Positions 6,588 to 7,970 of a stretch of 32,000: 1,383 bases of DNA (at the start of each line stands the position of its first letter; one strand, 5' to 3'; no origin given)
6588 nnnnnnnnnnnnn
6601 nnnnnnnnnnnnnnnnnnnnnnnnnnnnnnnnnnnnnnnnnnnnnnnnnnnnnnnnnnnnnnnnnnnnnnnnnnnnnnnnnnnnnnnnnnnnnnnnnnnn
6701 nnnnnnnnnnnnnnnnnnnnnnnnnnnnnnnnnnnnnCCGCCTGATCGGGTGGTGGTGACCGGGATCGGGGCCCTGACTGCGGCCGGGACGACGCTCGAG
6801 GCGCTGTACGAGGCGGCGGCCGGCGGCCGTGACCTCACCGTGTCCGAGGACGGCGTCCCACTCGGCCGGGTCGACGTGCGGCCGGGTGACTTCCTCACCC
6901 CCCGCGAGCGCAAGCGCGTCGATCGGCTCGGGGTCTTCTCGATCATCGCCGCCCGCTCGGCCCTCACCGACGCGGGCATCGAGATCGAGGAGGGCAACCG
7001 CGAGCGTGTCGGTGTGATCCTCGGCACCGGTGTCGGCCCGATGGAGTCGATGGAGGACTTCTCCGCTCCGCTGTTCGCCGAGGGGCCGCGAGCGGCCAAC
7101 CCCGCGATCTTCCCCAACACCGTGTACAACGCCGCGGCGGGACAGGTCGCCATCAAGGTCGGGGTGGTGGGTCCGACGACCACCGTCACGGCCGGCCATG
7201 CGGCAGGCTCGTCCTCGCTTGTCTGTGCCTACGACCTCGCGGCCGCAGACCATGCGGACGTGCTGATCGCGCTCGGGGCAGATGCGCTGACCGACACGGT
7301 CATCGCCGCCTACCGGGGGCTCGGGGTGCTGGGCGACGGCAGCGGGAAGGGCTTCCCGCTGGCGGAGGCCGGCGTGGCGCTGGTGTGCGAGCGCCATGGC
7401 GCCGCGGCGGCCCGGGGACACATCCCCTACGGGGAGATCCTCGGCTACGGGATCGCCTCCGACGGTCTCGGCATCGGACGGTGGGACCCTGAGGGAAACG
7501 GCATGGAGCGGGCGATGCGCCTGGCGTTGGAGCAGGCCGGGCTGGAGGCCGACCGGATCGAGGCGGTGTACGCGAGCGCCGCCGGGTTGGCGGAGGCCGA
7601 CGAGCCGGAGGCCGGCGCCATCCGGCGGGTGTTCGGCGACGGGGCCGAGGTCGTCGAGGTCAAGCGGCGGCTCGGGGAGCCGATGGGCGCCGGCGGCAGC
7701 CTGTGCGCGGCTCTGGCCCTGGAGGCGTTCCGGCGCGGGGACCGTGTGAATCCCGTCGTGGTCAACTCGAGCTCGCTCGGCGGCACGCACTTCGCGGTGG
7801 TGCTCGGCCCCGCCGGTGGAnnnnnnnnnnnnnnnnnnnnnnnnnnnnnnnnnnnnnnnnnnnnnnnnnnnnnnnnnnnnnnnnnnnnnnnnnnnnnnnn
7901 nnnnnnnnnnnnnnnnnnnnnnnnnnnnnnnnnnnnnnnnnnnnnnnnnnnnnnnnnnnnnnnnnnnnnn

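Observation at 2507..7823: Two catalytic KS domains, each with a differently degenerated partner, one pair covalently fused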

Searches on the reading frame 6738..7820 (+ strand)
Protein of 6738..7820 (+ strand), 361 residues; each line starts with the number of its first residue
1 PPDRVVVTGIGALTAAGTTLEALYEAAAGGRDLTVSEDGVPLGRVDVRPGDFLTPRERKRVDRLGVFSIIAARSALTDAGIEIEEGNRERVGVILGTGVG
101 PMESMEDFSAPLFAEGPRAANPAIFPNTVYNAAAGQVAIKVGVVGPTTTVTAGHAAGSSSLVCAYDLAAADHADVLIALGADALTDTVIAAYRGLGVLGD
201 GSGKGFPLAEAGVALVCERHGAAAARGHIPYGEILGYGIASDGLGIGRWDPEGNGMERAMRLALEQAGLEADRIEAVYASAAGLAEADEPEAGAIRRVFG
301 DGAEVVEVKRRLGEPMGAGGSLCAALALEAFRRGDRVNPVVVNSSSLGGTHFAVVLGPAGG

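Call 22: search_solved_structures(query=window:6738-7820:+, max_evalue=0.001, show_alignments=4)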
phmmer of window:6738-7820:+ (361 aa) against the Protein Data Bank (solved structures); distinct sequences matched with E-value up to 0.001: 85 (the best 60 are shown).
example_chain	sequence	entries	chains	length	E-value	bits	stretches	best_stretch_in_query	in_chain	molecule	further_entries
1j3n_A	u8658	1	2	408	2.9e-42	148.3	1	4-334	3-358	3-oxoacyl-(acyl-carrier protein) synthase II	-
5sxo_A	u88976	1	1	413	7.7e-39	137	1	4-332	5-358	3-oxoacyl-[acyl-carrier-protein] synthase 2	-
3o04_A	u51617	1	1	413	3e-38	135.1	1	4-332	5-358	beta-keto-acyl carrier protein synthase II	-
2gqd_A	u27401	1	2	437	5e-38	134.4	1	4-328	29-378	3-oxoacyl-[acyl-carrier-protein] synthase 2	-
1e5m_A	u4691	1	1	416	1.1e-37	133.3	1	3-341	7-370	BETA KETOACYL ACYL CARRIER PROTEIN SYNTHASE II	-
7oc0_A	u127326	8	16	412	1e-34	123.5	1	4-344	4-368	3-oxoacyl-[acyl-carrier-protein] synthase 2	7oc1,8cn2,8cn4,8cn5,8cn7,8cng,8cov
8cou_A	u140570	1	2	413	1e-34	123.5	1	4-344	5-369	3-oxoacyl-[acyl-carrier-protein] synthase 2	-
4jb6_A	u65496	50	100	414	1e-34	123.5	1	4-344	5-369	3-oxoacyl-[acyl-carrier-protein] synthase 2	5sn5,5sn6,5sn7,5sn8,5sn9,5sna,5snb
8qm1_A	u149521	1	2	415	2.5e-34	122.2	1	4-344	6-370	3-oxoacyl-[acyl-carrier-protein] synthase 2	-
8pj0_A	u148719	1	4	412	2.9e-34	122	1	4-344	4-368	3-oxoacyl-[acyl-carrier-protein] synthase 2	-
4b7v_A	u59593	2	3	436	3e-34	121.9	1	4-344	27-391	3-OXOACYL-[ACYL-CARRIER-PROTEIN] SYNTHASE 2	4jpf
8cn8_A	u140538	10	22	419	3.3e-34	121.8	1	4-344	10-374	3-oxoacyl-[acyl-carrier-protein] synthase 2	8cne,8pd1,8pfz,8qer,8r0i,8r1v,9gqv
2gfv_A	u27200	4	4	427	4e-34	121.5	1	4-341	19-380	3-oxoacyl-[acyl-carrier-protein] synthase 2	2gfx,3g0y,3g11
9lpl_A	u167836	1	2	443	4.5e-34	121.3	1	4-341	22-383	3-oxoacyl-[acyl-carrier-protein] synthase 2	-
2gfw_A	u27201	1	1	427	8.2e-34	120.5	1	4-341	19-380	3-oxoacyl-[acyl-carrier-protein] synthase 2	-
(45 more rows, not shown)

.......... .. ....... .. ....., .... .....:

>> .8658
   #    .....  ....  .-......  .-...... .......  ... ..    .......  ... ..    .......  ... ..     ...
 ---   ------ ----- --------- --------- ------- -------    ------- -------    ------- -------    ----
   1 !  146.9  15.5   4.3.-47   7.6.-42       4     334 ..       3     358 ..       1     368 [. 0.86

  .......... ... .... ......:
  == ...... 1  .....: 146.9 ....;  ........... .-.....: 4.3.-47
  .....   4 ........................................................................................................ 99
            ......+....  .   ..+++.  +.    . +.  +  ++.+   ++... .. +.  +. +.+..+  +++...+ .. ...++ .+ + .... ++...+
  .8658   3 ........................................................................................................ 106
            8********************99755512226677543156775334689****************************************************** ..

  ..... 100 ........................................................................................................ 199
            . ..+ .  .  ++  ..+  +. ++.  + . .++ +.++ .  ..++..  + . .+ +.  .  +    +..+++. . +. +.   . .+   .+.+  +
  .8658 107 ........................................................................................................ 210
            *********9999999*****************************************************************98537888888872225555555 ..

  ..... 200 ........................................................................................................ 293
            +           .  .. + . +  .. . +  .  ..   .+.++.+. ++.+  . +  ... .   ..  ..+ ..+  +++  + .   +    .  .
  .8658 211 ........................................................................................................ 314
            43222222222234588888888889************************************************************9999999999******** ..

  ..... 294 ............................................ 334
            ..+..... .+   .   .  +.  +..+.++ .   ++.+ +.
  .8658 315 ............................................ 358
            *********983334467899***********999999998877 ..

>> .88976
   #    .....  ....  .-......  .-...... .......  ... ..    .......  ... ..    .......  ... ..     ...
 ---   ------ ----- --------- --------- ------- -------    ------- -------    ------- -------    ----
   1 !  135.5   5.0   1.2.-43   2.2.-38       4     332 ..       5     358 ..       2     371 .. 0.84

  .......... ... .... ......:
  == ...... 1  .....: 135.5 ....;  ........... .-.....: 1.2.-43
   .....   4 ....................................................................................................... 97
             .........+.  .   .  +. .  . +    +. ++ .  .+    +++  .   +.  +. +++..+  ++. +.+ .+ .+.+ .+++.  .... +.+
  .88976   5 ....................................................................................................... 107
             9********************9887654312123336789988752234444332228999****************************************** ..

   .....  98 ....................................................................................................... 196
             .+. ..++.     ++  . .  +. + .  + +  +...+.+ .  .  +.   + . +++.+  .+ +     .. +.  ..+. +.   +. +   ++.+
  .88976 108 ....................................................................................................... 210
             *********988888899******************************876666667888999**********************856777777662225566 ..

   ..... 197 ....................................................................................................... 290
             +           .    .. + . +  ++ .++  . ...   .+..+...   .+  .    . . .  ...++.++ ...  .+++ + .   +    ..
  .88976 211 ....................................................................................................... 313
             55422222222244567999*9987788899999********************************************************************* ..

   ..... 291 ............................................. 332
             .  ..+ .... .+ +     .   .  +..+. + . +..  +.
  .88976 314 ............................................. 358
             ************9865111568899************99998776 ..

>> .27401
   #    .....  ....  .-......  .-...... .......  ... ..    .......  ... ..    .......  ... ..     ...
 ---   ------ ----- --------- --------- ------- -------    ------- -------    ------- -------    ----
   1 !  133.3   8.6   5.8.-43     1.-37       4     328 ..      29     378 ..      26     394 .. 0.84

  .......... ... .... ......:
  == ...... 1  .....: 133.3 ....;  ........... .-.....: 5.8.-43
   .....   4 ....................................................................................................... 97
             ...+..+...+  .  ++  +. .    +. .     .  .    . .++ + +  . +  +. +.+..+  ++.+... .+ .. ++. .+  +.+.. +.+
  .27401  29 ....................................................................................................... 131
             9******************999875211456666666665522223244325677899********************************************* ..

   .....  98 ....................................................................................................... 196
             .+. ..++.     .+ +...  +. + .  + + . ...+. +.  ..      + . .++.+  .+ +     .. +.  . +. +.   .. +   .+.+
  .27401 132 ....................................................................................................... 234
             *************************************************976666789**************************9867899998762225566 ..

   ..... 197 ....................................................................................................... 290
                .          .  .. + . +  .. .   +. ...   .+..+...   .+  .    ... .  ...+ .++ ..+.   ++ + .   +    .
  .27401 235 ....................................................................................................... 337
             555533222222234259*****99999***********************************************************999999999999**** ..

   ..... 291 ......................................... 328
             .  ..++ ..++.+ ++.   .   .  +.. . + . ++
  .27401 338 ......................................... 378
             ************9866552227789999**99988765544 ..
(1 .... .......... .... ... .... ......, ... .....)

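Call 26: search_protein_families(library=ncbifam, proteins=[window:6738-7820:+], max_evalue=0.00001)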
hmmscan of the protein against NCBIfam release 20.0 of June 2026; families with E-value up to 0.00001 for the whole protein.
window:6738-7820:+ (361 aa): 15 families
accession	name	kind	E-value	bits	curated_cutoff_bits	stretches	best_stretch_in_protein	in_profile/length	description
TIGR03150.1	fabF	equivalog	1.1e-54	185.7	493.75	1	4-334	2-358/407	beta-ketoacyl-ACP synthase II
NF005589.0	PRK07314.1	subfamily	1.9e-52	178.4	387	1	4-344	5-369/413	beta-ketoacyl-ACP synthase II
NF004970.0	PRK06333.1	subfamily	6.8e-45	153.7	525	1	3-334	4-370/424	beta-ketoacyl-ACP synthase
NF006274.0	PRK08439.1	equivalog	3.1e-36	125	621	1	4-343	3-362/406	beta-ketoacyl-ACP synthase II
NF005916.1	PRK07910.1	equivalog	5.7e-29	101.3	560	1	4-344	13-375/418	KasA/KasB family beta-ketoacyl-ACP synthase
NF006434.0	PRK08722.1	equivalog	9e-29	100.5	759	1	4-329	5-357/414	beta-ketoacyl-ACP synthase II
NF006587.0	PRK09116.1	equivalog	1.8e-28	99.5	470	2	205-335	228-356/408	beta-ketoacyl-ACP synthase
NF058662.1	cispenta_AmcF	equivalog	6.7e-25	87.9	325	1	5-343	2-327/369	cispentacin biosynthesis acyltransferase subunit AmcF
NF004618.0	PRK05952.1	equivalog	1.2e-24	87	455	1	4-333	3-334/384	beta-ketoacyl-ACP synthase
NF006618.0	PRK09185.1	subfamily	1.4e-24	86.9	407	1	83-339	90-345/394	beta-ketoacyl-ACP synthase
NF005935.0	PRK07967.1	equivalog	1.2e-23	83.7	630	1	4-324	3-342/406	beta-ketoacyl-ACP synthase I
NF005490.0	PRK07103.1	equivalog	2.8e-19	69.5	445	1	4-310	5-339/414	polyketide beta-ketoacyl:acyl carrier protein synthase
NF005076.0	PRK06501.1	equivalog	6e-14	51.8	629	1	204-339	239-376/425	beta-ketoacyl-ACP synthase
NF045894.1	PKS_plus_SDR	equivalog_domain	9.6e-08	30.1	1740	1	53-302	79-330/1515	type I polyketide synthase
NF005084.0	PRK06519.1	equivalog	1.8e-07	30.7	320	0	4-340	7-362/397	beta-ketoacyl-ACP synthase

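Call 61: search_protein_representatives(protein=window:6738-7820:+)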
Query: 361 residues. Proteins with E-value up to 0.001 (for the whole library): 17985; up to 1e-10: 6027; up to 1e-30: 274. The best 150 are listed.
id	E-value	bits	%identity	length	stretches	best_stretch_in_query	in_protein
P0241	9.4e-115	399.9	49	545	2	4-357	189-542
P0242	4.4e-110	384.5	40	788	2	1-359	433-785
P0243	2.4e-100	352.5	40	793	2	1-359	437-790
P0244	1.5e-92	326.9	38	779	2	3-356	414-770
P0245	2.5e-88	313.0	39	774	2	1-357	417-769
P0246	5.7e-88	311.8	36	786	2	3-359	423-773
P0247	2.5e-87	309.7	42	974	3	4-359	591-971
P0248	8.9e-87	307.9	50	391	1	35-358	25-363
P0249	2.7e-82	293.2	35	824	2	3-357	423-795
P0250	3.9e-79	282.8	49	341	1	5-356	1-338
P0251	6.4e-76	272.2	50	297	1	66-359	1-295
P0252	3.7e-71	256.5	34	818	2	4-332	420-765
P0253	4.6e-71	256.2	30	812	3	4-349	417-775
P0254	1.3e-70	254.7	50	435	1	3-359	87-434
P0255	1.5e-69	251.2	35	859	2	3-333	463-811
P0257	1.6e-65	238.0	33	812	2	3-338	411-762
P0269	2.5e-57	211.0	29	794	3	3-332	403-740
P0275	7.3e-56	206.2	34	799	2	4-359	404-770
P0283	1.4e-53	198.7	31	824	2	3-334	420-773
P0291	5.5e-51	190.2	31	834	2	4-327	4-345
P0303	2.7e-49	184.6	30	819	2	4-329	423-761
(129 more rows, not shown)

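Call 63: list_cluster_members(proteins=[P0242, P0244, P0249, P0252, P0257, P0269, P0275, P0283, P0291, P0303])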
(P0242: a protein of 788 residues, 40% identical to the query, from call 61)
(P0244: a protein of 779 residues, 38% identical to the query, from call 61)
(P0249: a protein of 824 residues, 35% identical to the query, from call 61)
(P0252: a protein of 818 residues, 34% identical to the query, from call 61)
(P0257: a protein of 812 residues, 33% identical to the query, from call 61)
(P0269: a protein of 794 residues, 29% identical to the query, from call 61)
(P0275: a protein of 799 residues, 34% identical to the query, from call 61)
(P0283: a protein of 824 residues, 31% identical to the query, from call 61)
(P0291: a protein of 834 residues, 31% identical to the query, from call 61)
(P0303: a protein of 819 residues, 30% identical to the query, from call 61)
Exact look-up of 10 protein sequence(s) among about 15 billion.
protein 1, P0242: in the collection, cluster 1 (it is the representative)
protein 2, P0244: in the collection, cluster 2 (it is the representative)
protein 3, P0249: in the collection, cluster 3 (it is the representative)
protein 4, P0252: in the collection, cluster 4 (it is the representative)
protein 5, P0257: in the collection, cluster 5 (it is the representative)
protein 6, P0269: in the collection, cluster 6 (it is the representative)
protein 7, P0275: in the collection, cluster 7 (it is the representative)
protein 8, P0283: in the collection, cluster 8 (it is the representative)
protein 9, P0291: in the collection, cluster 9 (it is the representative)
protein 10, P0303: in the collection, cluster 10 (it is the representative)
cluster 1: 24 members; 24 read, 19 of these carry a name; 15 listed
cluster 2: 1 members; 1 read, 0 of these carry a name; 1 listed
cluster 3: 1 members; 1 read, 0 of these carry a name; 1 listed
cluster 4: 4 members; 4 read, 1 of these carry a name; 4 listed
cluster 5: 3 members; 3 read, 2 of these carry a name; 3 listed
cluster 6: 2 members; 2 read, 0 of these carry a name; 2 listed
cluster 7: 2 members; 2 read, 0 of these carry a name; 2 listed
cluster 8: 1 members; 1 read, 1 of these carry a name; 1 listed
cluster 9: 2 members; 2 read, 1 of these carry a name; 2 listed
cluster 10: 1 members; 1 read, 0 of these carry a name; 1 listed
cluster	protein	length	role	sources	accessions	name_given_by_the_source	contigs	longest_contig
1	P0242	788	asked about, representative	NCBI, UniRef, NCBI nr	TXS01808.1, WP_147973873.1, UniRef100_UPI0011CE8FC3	3-ketoacyl-ACP synthase [Streptomyces sp. col6] | beta-ketoacyl-[acyl-carrier-protein] synthase family protein n=1 Tax=Streptomyces sp. ... | beta-ketoacyl-[acyl-carrier-protein] synthase family protein [Streptomyces sp. col6]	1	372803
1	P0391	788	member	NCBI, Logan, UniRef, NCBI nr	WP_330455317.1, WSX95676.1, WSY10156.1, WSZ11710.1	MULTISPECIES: beta-ketoacyl-[acyl-carrier-protein] synthase family protein [unclassified ... | beta-ketoacyl-[acyl-carrier-protein] synthase family protein n=1 Tax=unclassified ... | beta-ketoacyl-[acyl-carrier-protein] synthase family protein [Streptomyces sp. NBC_00891]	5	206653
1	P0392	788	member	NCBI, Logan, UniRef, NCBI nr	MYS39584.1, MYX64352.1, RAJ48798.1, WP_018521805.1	3-oxoacyl-[acyl-carrier-protein] synthase II [Streptomyces sp. KhCrAH-43] | beta-ketoacyl-[acyl-carrier-protein] synthase family protein n=1 Tax=unclassified ... | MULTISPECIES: beta-ketoacyl-[acyl-carrier-protein] synthase family protein [unclassified ...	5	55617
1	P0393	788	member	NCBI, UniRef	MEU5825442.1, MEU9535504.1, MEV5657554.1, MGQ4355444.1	beta-ketoacyl-[acyl-carrier-protein] synthase family protein [Streptomyces sp. NPDC047803] | beta-ketoacyl-[acyl-carrier-protein] synthase family protein n=1 Tax=Streptomyces ...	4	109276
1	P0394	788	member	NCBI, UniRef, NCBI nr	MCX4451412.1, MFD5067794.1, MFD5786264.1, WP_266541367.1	beta-ketoacyl synthase N-terminal-like domain-containing protein [Streptomyces sp. ... | beta-ketoacyl-[acyl-carrier-protein] synthase family protein n=1 Tax=unclassified ... | beta-ketoacyl-[acyl-carrier-protein] synthase family protein [Streptomyces sp. NBC_01789]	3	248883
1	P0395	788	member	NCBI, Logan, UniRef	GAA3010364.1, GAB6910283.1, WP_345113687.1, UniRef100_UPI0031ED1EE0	hypothetical protein JCM13580A_00840 [Streptomyces drozdowiczii] | beta-ketoacyl-[acyl-carrier-protein] synthase family protein n=1 Tax=Streptomyces ...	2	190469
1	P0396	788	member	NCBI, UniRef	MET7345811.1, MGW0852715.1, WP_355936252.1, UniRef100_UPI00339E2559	beta-ketoacyl-[acyl-carrier-protein] synthase family protein [Streptomyces sp. NPDC005547] | beta-ketoacyl-[acyl-carrier-protein] synthase family protein n=1 Tax=Streptomyces sp. ...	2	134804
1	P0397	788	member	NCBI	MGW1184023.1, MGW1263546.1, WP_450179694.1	beta-ketoacyl synthase N-terminal-like domain-containing protein [Streptomyces ...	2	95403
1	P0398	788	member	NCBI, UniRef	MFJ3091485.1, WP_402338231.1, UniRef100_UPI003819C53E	beta-ketoacyl synthase N-terminal-like domain-containing protein [Streptomyces sp. ... | beta-ketoacyl synthase N-terminal-like domain-containing protein n=1 Tax=Streptomyces sp. ...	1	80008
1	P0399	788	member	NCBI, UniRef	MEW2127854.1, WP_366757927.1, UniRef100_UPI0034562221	beta-ketoacyl-[acyl-carrier-protein] synthase family protein [Streptomyces sp. NPDC007259] | beta-ketoacyl-[acyl-carrier-protein] synthase family protein n=1 Tax=Streptomyces sp. ...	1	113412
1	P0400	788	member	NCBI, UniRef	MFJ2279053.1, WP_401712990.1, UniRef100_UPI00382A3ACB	beta-ketoacyl synthase N-terminal-like domain-containing protein [Streptomyces sp. ... | beta-ketoacyl synthase N-terminal-like domain-containing protein n=1 Tax=Streptomyces sp. ...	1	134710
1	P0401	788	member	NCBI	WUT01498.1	beta-ketoacyl-[acyl-carrier-protein] synthase family protein (plasmid) [Streptomyces sp. ...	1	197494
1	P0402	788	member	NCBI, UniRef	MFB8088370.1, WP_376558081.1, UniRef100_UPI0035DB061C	beta-ketoacyl synthase N-terminal-like domain-containing protein [Streptomyces sp. ... | beta-ketoacyl synthase N-terminal-like domain-containing protein n=1 Tax=Streptomyces sp. ...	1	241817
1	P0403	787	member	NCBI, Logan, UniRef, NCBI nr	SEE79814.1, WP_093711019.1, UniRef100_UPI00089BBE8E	3-oxoacyl-[acyl-carrier-protein] synthase II [Streptomyces sp. 2131.1] | beta-ketoacyl-[acyl-carrier-protein] synthase family protein n=1 Tax=Streptomyces sp. ... | beta-ketoacyl-[acyl-carrier-protein] synthase family protein [Streptomyces sp. 2131.1]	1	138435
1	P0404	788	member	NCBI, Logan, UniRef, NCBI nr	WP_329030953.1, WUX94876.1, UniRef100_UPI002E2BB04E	beta-ketoacyl-[acyl-carrier-protein] synthase family protein [Streptomyces sp. NBC_01423] | beta-ketoacyl-[acyl-carrier-protein] synthase family protein n=1 Tax=Streptomyces sp. ...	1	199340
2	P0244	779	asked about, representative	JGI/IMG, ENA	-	-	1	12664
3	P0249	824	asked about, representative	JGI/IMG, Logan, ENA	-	-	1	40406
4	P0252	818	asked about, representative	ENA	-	-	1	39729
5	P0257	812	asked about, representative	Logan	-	-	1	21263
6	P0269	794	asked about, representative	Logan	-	-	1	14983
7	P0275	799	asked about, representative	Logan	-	-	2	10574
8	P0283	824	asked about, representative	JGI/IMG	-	3-oxoacyl-[acyl-carrier-protein] synthase II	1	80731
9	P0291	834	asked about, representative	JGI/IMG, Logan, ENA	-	-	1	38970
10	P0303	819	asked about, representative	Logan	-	-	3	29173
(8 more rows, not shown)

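Call 64: find_encoding_contigs(protein=P0242, flank=10000, max_places=1)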
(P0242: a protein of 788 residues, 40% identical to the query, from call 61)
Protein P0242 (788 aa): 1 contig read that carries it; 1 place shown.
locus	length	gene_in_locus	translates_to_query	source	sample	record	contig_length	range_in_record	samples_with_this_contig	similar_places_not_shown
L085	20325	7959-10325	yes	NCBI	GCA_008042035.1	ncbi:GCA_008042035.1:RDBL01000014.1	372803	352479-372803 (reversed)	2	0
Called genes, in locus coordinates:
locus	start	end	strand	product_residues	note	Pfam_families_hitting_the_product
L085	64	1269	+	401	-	PF00070:Pyr_redox (faint), PF00890:FAD_binding_2 (faint), PF01266:DAO (weak), PF01494:FAD_binding_3, PF07992:Pyr_redox_2 (faint), PF13450:NAD_binding_8 (weak), PF01593:Amino_oxidase (faint), PF01494:FAD_binding_3 (weak)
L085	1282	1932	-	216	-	PF00440:TetR_N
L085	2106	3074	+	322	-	PF00698:Acyl_transf_1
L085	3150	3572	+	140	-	PF00550:PP-binding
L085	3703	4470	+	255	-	PF00106:adh_short, PF08659:KR, PF13561:adh_short_C2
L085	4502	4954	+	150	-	PF07977:FabA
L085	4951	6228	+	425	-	PF00109:ketoacyl-synt, PF02801:Ketoacyl-synt_C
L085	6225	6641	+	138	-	PF07977:FabA, PF22818:ApeI-like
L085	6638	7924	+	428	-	PF00109:ketoacyl-synt, PF02801:Ketoacyl-synt_C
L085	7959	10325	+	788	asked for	PF00109:ketoacyl-synt, PF00108:Thiolase_N (weak), PF02801:Ketoacyl-synt_C, PF00109:ketoacyl-synt, PF13723:Ketoacyl-synt_2 (weak), PF02801:Ketoacyl-synt_C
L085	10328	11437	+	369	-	PF00108:Thiolase_N (weak), PF08545:ACP_syn_III, PF08541:ACP_syn_III_C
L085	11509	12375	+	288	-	PF07366:SnoaL, PF12680:SnoaL_2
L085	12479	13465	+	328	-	PF00248:Aldo_ket_red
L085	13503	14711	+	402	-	PF00890:FAD_binding_2, PF01266:DAO, PF01593:Amino_oxidase, PF03486:HI0933_like (faint), PF12831:FAD_oxidored, PF13450:NAD_binding_8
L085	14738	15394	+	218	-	PF12261:T_hemolysin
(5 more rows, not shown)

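Call 81: find_encoding_contigs(protein=P0257, flank=10000, max_places=1)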
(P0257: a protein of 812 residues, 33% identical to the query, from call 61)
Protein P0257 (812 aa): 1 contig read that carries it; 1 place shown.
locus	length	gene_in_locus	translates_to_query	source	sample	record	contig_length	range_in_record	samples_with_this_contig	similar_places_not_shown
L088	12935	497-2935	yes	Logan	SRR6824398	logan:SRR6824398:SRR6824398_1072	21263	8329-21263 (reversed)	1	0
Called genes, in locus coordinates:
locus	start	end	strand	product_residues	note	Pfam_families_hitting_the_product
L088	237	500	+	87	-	PF00550:PP-binding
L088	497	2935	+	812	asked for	PF00109:ketoacyl-synt, PF13723:Ketoacyl-synt_2 (faint), PF00108:Thiolase_N (faint), PF02801:Ketoacyl-synt_C, PF00109:ketoacyl-synt, PF02801:Ketoacyl-synt_C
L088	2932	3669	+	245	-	PF00106:adh_short, PF08659:KR, PF13561:adh_short_C2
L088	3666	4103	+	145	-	PF07977:FabA, PF22818:ApeI-like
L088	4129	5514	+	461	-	PF04055:Radical_SAM, PF13353:Fer4_12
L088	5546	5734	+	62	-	-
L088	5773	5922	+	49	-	-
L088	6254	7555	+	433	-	-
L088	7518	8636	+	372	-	PF14399:BtrH_N (weak)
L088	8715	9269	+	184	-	PF04542:Sigma70_r2, PF08281:Sigma70_r4_2, PF04545:Sigma70_r4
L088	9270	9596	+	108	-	-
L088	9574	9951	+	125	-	-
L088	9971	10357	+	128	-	-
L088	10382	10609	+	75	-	PF13396:PLDc_N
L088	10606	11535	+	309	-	PF00005:ABC_tran, PF13304:AAA_21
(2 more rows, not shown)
